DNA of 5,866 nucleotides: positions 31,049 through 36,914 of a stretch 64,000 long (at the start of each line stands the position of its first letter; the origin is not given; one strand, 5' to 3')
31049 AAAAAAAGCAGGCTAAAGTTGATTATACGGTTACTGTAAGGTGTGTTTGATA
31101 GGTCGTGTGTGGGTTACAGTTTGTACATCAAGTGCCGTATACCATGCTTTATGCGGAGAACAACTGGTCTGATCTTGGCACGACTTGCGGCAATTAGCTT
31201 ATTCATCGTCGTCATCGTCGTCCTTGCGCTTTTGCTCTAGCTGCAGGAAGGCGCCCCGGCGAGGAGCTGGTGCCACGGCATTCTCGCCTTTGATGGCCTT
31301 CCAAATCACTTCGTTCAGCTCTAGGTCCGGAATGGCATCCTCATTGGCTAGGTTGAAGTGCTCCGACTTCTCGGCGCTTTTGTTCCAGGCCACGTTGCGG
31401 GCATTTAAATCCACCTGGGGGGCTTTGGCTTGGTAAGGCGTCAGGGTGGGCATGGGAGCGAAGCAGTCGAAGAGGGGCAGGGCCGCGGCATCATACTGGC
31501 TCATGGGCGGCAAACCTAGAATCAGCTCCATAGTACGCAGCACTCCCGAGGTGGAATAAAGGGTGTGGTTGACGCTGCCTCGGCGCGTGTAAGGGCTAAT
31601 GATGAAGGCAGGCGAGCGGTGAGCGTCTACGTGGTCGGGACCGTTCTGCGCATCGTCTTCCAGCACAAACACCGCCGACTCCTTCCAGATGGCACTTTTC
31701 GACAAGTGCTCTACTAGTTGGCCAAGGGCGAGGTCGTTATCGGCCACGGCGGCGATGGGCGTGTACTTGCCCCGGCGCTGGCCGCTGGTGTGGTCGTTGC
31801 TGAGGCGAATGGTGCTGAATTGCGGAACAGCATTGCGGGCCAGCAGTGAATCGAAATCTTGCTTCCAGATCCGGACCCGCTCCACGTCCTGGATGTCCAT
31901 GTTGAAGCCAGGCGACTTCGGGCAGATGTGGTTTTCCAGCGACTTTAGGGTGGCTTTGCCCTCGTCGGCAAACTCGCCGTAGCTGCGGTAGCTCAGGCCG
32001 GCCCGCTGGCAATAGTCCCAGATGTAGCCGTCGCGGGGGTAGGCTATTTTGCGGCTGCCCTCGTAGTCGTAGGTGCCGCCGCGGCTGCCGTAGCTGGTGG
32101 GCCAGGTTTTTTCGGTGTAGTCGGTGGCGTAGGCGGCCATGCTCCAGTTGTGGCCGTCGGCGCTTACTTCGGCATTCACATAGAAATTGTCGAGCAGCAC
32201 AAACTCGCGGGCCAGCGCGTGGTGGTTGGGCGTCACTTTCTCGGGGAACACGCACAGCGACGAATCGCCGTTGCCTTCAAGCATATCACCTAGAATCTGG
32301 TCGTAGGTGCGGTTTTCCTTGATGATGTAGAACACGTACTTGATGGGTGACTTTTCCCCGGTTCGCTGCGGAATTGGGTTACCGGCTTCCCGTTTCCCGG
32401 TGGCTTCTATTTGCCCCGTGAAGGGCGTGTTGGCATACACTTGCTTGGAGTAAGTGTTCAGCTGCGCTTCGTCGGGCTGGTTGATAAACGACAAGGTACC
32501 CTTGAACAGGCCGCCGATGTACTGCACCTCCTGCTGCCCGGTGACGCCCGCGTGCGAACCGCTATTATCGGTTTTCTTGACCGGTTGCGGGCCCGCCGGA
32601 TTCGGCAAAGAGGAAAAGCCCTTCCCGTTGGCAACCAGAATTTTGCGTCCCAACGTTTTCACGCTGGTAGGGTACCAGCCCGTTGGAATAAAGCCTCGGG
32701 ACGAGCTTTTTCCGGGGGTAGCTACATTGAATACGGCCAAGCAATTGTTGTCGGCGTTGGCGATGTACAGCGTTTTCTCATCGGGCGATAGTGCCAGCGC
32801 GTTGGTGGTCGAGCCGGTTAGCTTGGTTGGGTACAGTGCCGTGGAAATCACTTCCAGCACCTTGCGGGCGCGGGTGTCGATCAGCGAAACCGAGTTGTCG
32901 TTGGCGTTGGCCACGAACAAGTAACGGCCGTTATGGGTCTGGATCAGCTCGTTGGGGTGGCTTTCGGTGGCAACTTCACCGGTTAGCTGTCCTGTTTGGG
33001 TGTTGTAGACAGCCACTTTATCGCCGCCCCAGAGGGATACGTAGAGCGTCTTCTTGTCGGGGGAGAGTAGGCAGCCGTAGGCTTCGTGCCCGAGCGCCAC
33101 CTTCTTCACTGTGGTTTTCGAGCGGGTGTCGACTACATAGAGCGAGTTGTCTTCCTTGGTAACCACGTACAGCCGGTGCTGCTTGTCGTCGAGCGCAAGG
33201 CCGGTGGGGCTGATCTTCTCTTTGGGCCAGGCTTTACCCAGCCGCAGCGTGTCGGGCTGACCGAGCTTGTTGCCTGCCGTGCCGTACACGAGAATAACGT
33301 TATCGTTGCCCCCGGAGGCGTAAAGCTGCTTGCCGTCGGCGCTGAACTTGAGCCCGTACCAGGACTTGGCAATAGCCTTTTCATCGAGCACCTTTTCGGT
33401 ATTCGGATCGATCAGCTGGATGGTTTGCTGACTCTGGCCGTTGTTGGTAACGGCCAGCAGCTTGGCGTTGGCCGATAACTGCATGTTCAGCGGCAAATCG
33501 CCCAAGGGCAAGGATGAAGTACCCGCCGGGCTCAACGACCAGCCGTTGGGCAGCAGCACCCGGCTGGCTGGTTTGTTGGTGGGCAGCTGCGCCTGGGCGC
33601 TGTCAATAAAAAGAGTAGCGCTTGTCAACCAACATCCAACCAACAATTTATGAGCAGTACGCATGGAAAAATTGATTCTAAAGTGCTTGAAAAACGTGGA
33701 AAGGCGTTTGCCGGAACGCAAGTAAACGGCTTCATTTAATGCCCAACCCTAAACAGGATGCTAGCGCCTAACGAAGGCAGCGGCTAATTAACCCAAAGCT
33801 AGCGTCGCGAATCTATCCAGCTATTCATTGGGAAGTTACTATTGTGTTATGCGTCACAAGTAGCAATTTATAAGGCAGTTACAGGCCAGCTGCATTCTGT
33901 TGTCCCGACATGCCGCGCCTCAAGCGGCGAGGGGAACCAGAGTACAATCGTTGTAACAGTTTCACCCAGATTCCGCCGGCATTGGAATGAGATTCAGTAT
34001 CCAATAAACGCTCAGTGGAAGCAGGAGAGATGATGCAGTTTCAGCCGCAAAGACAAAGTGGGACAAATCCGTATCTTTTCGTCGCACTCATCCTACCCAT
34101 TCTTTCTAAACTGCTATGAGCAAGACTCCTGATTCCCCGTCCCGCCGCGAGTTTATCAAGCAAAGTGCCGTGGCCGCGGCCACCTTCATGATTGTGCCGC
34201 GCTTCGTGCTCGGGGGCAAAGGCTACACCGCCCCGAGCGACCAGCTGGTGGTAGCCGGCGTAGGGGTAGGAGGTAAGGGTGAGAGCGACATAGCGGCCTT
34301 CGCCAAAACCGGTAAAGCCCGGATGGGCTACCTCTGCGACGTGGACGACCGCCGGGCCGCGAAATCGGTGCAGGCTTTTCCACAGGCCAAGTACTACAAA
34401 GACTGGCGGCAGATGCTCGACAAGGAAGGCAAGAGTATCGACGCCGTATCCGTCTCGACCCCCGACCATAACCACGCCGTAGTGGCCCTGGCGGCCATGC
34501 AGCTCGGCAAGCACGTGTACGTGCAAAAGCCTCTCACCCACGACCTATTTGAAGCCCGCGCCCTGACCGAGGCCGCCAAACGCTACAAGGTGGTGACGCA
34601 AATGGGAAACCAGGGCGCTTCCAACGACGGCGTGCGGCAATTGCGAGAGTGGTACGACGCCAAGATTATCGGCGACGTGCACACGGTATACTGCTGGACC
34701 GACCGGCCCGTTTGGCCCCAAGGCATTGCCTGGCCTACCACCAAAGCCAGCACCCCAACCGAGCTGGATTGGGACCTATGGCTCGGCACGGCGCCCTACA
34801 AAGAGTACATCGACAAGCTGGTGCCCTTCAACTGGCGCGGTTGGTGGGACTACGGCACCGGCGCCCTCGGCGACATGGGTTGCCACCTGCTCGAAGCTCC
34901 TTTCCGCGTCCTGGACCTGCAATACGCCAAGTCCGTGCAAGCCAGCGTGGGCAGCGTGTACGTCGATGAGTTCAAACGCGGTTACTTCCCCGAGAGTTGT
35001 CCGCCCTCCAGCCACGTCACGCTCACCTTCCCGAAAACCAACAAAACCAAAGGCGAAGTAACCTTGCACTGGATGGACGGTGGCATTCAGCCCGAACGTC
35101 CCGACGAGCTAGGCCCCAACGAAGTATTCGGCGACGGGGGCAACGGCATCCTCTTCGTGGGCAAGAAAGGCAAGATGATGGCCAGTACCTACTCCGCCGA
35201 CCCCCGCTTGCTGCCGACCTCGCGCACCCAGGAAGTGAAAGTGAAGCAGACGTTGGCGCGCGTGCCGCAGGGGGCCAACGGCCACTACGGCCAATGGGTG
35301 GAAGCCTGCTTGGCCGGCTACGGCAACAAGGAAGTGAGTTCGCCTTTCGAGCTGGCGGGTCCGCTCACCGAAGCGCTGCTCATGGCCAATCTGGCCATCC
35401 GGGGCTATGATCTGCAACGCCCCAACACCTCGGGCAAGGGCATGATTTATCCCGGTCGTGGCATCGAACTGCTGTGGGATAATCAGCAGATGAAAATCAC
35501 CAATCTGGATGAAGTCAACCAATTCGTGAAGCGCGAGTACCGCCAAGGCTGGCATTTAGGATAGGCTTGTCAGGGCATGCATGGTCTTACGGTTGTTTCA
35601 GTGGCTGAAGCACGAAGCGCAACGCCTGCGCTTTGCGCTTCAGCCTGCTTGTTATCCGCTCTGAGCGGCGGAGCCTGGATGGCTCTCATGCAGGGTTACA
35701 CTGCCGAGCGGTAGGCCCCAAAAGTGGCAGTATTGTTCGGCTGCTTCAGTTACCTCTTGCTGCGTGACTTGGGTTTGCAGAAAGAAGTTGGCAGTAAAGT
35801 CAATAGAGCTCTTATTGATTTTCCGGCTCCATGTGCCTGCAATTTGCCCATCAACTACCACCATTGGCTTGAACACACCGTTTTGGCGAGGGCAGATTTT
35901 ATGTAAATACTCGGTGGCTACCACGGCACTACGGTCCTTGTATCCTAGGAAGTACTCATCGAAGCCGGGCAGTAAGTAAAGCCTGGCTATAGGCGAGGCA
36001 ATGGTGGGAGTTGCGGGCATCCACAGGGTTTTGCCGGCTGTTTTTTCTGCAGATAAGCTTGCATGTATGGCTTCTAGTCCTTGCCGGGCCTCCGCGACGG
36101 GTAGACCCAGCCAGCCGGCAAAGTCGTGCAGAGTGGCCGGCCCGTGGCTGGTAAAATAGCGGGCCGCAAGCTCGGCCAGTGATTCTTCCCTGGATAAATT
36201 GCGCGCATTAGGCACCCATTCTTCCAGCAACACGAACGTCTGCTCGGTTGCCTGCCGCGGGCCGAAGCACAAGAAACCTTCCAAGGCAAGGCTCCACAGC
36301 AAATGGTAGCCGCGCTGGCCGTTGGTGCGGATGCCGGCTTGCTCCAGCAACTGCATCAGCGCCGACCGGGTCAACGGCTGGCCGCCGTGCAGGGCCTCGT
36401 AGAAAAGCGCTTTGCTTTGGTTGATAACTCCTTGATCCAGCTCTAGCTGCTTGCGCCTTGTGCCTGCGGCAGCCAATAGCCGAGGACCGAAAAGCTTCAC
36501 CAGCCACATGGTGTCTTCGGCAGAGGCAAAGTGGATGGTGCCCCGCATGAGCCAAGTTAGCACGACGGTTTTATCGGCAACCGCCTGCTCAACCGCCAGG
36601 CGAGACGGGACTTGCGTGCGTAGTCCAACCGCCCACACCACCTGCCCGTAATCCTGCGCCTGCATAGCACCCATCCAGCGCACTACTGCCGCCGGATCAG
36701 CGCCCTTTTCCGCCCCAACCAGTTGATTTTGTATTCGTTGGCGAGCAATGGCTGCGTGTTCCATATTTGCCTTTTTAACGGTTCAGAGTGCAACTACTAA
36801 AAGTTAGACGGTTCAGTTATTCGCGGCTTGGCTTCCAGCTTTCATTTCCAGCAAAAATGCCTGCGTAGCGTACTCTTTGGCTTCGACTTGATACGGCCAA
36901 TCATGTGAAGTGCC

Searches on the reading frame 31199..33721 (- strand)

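Call 33: search_protein_families(library=pfam, proteins=[window:31199-33721:-], max_evalue=0.00001)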
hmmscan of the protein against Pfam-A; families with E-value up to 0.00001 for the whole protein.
window:31199-33721:- (840 aa): 7 families
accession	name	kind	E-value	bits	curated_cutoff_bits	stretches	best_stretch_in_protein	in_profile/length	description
PF25174.1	Beta-prop_THOC3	-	4.6e-17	62.3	305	1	120-325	4-193/272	THOC3 beta-propeller domain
PF10282.15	Lactonase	-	1.5e-16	61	21.7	1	218-282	250-319/344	Lactonase, 7-bladed beta-propeller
PF04185.19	Phosphoesterase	-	4.6e-16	59.3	23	1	487-738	97-356/356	Phosphoesterase family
PF23414.1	Beta-prop_EML_2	-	1.1e-11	45.1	90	1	174-286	3-113/266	Echinoderm microtubule-associated protein second beta-propeller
PF08450.18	SGL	-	2.6e-10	40.8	26.3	0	122-229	137-243/246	SMP-30/Gluconolactonase/LRE-like region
PF21783.3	YNCE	-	2.8e-10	40.5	27.1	1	70-334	65-314/339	YNCE-like beta-propeller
PF24807.1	WD40_CDC20-Fz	-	1.1e-07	32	200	0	94-226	108-236/292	CDC20/Fizzy WD40 domain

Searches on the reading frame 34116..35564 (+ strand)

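Call 33: search_protein_families(library=pfam, proteins=[window:34116-35564:+], max_evalue=0.00001)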
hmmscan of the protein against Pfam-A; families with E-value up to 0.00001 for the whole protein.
window:34116-35564:+ (482 aa): 3 families
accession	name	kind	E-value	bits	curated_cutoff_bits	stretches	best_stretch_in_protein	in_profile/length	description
PF01408.29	GFO_IDH_MocA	-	1.5e-17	64.8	24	1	47-164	4-119/120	Oxidoreductase family, NAD-binding Rossmann fold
PF19051.5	GFO_IDH_MocA_C2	-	2.6e-15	57.1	23.3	1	210-262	45-97/254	Oxidoreductase family, C-terminal alpha/beta domain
PF22725.1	GFO_IDH_MocA_C3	-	1.5e-06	28.6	27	0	237-307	32-94/124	GFO/IDH/MocA C-terminal domain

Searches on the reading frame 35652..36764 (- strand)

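Call 33: search_protein_families(library=pfam, proteins=[window:35652-36764:-], max_evalue=0.00001)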
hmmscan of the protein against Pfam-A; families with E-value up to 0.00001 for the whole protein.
window:35652-36764:- (370 aa): 1 family
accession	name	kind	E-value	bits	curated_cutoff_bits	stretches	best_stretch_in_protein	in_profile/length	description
PF06224.18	AlkZ-like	-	7.1e-64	216.9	25.9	1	28-348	1-329/329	DNA glycosylase AlkZ-like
